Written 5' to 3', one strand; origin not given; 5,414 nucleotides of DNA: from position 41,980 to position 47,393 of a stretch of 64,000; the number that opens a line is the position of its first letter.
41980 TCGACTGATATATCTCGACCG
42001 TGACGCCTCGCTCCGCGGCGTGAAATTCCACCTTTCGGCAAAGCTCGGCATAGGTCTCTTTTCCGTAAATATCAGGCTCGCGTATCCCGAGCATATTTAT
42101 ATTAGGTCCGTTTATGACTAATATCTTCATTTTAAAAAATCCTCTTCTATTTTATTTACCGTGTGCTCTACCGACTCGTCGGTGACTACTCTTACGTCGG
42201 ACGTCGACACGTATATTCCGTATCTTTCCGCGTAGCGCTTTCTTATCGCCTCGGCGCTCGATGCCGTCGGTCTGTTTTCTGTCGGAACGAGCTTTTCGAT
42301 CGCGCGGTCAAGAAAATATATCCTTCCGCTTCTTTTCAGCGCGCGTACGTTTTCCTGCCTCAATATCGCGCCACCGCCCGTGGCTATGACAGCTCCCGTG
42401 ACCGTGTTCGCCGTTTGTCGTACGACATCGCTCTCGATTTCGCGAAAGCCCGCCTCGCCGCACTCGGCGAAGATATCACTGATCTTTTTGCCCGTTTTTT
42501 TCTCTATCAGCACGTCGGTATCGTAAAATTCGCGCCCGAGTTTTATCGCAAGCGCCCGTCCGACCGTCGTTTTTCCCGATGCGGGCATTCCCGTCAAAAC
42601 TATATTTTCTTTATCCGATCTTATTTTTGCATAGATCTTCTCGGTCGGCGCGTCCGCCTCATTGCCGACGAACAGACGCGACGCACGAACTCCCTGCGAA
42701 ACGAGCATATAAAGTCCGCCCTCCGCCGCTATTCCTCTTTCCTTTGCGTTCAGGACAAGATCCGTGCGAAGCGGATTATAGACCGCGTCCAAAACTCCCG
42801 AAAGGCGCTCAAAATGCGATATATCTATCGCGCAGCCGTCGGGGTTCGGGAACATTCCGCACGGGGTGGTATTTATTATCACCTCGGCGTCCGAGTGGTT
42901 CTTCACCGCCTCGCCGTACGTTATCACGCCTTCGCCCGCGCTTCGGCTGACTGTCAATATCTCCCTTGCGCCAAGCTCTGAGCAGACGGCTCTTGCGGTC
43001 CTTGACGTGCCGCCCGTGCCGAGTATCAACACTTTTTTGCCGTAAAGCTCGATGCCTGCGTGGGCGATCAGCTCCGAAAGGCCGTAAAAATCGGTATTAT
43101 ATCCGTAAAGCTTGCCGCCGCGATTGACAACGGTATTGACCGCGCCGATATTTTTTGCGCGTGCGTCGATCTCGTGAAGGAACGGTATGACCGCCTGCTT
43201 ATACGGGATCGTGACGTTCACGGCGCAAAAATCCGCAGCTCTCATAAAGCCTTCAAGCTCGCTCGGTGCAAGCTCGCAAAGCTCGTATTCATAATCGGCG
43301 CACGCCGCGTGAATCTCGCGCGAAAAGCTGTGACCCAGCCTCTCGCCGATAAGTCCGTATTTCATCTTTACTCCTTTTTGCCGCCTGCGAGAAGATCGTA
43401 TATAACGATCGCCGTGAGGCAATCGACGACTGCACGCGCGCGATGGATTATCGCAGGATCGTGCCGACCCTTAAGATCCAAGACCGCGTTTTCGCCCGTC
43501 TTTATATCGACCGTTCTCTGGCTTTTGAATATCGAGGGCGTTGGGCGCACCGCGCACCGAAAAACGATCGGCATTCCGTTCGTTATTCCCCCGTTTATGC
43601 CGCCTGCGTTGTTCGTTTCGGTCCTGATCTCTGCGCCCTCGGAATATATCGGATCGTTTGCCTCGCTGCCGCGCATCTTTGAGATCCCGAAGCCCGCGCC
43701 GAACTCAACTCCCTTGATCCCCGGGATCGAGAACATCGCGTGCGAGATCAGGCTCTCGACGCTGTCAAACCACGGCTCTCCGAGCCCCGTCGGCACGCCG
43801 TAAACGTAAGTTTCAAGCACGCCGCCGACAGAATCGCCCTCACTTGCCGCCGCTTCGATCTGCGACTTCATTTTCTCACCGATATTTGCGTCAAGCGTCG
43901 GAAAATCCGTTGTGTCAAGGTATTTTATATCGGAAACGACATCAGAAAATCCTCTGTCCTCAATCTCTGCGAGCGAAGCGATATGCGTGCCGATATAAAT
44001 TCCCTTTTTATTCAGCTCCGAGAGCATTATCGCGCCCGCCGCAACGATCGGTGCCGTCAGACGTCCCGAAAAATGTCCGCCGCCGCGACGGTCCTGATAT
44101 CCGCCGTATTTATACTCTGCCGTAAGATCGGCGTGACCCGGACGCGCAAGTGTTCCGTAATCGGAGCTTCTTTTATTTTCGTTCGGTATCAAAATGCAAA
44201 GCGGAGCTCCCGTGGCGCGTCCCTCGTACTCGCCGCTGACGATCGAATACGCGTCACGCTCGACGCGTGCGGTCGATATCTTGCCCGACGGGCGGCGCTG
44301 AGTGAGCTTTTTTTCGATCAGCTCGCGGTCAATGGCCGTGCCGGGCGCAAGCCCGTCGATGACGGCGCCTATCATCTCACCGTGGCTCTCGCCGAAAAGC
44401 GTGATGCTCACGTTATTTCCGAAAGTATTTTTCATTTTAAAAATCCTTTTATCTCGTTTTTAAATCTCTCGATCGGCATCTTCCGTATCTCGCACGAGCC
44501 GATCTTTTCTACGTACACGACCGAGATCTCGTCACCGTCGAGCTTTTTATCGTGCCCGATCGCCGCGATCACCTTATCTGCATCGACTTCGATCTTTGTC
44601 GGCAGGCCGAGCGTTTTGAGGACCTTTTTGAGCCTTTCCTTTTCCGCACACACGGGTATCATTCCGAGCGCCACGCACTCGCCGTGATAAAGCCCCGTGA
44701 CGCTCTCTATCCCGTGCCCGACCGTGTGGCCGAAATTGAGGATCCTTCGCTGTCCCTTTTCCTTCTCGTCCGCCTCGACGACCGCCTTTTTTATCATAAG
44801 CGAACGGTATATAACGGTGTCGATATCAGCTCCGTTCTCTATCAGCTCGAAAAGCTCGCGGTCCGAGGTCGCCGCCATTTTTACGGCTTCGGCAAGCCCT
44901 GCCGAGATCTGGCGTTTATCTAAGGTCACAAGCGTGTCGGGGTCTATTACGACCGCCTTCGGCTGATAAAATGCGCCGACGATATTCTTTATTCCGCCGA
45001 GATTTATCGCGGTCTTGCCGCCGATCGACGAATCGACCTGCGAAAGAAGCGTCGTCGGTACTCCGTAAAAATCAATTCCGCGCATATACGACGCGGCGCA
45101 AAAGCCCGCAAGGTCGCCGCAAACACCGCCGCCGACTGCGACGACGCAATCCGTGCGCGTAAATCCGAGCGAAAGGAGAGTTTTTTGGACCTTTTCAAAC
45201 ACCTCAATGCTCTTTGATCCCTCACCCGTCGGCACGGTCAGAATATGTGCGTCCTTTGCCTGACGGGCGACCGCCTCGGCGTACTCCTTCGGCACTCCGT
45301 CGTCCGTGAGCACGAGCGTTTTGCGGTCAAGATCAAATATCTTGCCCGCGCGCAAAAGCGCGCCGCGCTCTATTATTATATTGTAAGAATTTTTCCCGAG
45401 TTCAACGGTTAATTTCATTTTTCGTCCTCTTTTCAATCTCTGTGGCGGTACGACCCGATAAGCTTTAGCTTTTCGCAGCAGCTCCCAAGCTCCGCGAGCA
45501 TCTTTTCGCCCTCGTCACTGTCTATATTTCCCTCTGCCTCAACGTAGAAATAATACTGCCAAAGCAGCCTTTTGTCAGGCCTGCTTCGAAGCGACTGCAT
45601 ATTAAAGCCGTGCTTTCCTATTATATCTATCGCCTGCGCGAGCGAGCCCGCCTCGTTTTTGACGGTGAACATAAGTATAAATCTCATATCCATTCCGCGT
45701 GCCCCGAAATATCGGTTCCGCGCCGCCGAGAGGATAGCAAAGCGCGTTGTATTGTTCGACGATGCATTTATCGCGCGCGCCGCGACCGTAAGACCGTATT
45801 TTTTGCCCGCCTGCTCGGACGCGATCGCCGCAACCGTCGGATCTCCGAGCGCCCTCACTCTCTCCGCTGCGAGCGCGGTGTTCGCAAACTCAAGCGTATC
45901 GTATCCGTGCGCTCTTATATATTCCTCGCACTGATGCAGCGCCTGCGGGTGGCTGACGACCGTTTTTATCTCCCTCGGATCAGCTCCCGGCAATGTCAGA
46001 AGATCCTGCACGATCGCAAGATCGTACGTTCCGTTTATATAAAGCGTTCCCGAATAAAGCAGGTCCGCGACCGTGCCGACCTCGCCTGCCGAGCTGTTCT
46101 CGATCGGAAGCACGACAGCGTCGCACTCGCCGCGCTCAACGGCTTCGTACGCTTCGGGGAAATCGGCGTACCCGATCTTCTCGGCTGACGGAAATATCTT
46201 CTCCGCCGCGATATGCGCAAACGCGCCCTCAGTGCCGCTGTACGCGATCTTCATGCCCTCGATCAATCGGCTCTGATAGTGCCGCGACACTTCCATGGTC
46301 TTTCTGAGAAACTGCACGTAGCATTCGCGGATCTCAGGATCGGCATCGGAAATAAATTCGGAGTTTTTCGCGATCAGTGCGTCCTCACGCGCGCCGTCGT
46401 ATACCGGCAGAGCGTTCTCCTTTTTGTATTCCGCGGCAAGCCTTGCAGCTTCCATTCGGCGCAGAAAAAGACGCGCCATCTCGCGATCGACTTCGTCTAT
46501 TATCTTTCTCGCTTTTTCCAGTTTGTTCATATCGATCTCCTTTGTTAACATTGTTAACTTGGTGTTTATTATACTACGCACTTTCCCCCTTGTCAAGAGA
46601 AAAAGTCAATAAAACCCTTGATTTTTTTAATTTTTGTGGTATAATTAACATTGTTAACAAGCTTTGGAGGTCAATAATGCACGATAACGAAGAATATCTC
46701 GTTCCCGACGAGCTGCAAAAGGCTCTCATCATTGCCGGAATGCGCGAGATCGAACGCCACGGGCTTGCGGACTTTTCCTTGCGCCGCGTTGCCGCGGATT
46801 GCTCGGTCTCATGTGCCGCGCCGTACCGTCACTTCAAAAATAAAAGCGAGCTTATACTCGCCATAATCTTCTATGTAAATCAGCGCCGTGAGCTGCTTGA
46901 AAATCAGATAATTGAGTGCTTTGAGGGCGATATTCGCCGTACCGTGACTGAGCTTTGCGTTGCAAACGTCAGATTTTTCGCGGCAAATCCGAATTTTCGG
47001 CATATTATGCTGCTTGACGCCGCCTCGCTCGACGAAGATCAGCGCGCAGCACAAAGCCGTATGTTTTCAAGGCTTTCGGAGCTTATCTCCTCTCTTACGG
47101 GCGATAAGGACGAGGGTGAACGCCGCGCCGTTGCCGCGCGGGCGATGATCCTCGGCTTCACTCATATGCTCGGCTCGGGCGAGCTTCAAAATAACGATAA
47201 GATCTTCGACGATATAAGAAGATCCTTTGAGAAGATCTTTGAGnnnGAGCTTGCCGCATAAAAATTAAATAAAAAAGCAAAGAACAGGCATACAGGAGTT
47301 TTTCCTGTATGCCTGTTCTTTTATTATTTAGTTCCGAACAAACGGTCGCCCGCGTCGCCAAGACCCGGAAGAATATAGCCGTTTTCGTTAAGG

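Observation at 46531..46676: Twin 14-bp palindromic operators exactly 100 bp apart suggest a TetR-family repressor controls the aromatic super-operon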

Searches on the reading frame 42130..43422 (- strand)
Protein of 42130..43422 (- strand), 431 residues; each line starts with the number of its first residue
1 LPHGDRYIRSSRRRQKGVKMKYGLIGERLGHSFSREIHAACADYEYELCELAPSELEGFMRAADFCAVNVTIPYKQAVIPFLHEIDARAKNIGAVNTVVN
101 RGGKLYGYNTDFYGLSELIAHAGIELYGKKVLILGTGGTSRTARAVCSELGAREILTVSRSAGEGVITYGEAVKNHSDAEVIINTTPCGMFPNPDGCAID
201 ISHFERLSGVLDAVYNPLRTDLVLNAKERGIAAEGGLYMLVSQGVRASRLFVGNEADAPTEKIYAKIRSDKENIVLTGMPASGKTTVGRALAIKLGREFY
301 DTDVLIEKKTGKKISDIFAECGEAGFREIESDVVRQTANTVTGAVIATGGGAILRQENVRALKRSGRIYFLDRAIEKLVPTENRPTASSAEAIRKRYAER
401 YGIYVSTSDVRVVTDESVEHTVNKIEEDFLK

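Call 11: search_protein_families(library=pfam, proteins=[window:42130-43422:-])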
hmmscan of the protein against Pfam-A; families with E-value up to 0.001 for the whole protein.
window:42130-43422:- (431 aa): 6 families
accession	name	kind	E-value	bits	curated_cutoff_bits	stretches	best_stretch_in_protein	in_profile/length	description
PF01202.28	SKI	-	1.5e-36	126.3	22.1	1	281-426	2-155/159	Shikimate kinase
PF08501.16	Shikimate_dh_N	-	1.1e-15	58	27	1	24-98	1-83/83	Shikimate dehydrogenase substrate binding domain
PF13671.12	AAA_33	-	3.9e-05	24.4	27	1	274-402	2-120/143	AAA domain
PF13238.12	AAA_18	-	0.00013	22.9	29.4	1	274-318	1-32/128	AAA domain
PF13189.12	Cytidylate_kin2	-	0.00043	20.9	28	0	274-307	2-35/176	Cytidylate kinase-like family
PF00004.35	AAA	-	0.00052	20.9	21.2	0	274-321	1-53/131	ATPase family associated with various cellular activities (AAA)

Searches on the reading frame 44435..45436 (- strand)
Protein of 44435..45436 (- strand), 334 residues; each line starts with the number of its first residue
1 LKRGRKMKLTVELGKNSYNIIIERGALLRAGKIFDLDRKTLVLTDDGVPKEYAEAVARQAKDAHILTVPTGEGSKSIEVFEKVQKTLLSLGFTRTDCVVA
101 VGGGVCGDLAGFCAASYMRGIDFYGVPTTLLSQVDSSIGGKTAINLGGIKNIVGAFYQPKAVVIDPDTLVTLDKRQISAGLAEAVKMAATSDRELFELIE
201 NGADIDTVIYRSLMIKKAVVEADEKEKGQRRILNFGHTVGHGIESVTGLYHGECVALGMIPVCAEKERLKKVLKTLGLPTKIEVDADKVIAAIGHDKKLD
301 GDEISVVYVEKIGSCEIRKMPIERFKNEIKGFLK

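Call 11: search_protein_families(library=pfam, proteins=[window:44435-45436:-])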
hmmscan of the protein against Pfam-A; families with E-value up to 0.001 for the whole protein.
window:44435-45436:- (334 aa): 4 families
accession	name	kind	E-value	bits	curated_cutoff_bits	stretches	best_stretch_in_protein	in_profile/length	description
PF01761.26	DHQ_synthase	-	4.3e-44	149.3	24.2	1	66-178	2-114/115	3-dehydroquinate synthase N-terminal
PF24621.2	DHQS_C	-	7.7e-29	100.9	27.6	1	180-298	1-143/144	3-dehydroquinate synthase C-terminal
PF13685.12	Fe-ADH_2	-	2.3e-09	37.9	28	1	25-167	5-143/149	Iron-containing alcohol dehydrogenase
PF00465.25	Fe-ADH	-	6.4e-07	29.5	31.3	1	19-129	3-130/168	Iron-containing alcohol dehydrogenase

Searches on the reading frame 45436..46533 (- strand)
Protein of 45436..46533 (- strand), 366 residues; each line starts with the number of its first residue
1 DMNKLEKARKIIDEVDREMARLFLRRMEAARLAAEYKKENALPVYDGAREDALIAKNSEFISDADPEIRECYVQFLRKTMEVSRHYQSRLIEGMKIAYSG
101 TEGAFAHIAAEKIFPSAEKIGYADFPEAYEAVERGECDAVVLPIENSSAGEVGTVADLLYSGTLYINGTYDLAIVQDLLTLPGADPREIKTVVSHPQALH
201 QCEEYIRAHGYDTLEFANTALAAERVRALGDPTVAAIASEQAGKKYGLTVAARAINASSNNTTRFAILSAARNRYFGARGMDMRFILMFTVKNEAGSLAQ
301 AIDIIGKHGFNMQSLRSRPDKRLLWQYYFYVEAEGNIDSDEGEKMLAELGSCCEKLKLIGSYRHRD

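Call 10: search_protein_families(library=ncbifam, proteins=[window:45436-46533:-], max_evalue=0.01)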
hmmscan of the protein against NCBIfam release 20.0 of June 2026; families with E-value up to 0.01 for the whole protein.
window:45436-46533:- (366 aa): 16 families
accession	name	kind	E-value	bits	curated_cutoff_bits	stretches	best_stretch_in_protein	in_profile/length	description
NF008866.0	PRK11899.1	equivalog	4.4e-59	200.1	359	1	94-364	6-275/283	prephenate dehydratase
NF008865.0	PRK11898.1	equivalog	1.7e-57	194.7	219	1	94-364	2-278/284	prephenate dehydratase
NF007910.0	PRK10622.1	equivalog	3.1e-47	161.3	577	1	3-363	5-376/386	bifunctional chorismate mutase/prephenate dehydratase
TIGR01805.1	CM_mono_grmpos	equivalog_domain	4.1e-15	55.8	71.2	1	5-87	1-81/81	chorismate mutase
NF004925.0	PRK06285.1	equivalog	3e-09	36.8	77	1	3-92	7-95/99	chorismate mutase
NF008400.0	PRK11199.1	equivalog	2.4e-08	33.3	273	1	2-64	2-64/374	bifunctional chorismate mutase/prephenate dehydrogenase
NF006691.0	PRK09239.1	equivalog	6.9e-07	29.4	120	1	3-88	10-95/108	chorismate mutase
TIGR01791.2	CM_archaeal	equivalog_domain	6.9e-07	29.2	66.95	1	5-60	1-56/83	chorismate mutase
TIGR01268.1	Phe4hydrox_tetr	equivalog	1.5e-06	27.2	704.8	1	285-352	17-83/436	phenylalanine 4-monooxygenase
TIGR01795.1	CM_mono_cladeE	equivalog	2.6e-06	27.9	107.55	1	4-87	4-87/94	chorismate mutase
TIGR01799.1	CM_T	equivalog_domain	2.8e-06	27.4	95.9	1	5-57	1-53/83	chorismate mutase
TIGR01808.1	CM_M_hiGC-arch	equivalog_domain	0.00015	21.8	52.15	1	5-60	2-57/74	chorismate mutase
TIGR01803.1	CM-like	subfamily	0.00031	20.8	73.35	1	6-49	2-45/82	chorismate mutase family protein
TIGR01807.1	CM_P2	equivalog_domain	0.0025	18.1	69.55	1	5-56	1-54/76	chorismate mutase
NF009239.0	PRK12595.1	equivalog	0.0037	16.3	279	1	3-56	4-57/360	bifunctional 3-deoxy-7-phosphoheptulonate synthase/chorismate mutase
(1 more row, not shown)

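Call 11: search_protein_families(library=pfam, proteins=[window:45436-46533:-])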
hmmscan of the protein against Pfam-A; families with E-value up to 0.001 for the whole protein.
window:45436-46533:- (366 aa): 3 families
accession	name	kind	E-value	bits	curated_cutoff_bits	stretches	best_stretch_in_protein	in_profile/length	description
PF00800.23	PDT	-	1.1e-50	172.4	25.2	1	96-271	1-179/181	Prephenate dehydratase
PF01817.26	CM_2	-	1.6e-14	54.3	27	1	9-87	2-79/80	Chorismate mutase type II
PF01842.31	ACT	-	1.7e-05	25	27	1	286-342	2-57/66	ACT domain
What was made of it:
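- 45433..46530 (-): pheA: chorismate mutase, prephenate dehydratase and ACT domains; first gene of the operon. Ribosome-binding site AAAGGAG at 46543-46537. Calls 10 and 11 (CM_2, PDT, ACT).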

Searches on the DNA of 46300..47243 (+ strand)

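Call 25: search_rna_families(source=window, start=46300, end=46900, threshold=evalue, max_evalue=1)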
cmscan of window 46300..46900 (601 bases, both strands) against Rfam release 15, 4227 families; matches with E-value up to 1: 0.
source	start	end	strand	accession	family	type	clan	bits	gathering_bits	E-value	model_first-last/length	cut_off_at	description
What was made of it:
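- On T-box or transcription-attenuation leader: No Rfam match at E<=1 in 46300-46900 (call 25).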

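Call 60: search_rna_families(sources=[L007, L017, L018, L027, L060, L074, L002, L016, L040, L014, L045, L001, L023, L093, L167], threshold=gathering)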
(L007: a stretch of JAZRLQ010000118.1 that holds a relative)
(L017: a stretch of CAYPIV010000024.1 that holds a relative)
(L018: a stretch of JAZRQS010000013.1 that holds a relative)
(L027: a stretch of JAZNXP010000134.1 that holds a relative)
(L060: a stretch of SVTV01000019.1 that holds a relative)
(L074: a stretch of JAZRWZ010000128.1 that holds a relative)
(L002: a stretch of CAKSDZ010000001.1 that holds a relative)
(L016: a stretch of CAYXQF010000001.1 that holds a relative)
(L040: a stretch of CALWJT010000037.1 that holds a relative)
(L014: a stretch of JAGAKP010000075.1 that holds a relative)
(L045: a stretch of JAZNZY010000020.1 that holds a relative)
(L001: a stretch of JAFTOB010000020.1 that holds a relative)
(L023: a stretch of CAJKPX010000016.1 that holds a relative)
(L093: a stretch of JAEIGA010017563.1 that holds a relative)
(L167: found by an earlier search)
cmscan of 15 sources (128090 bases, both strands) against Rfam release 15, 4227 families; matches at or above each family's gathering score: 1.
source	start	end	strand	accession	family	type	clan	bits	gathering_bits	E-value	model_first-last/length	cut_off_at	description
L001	527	602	-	RF01706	Gut-1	Gene; sRNA;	-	71.9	50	4e-12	1-77/77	no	Gut-1 RNA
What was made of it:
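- No RNA-level feedback device is present to supply end-product control (calls 25, 60).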
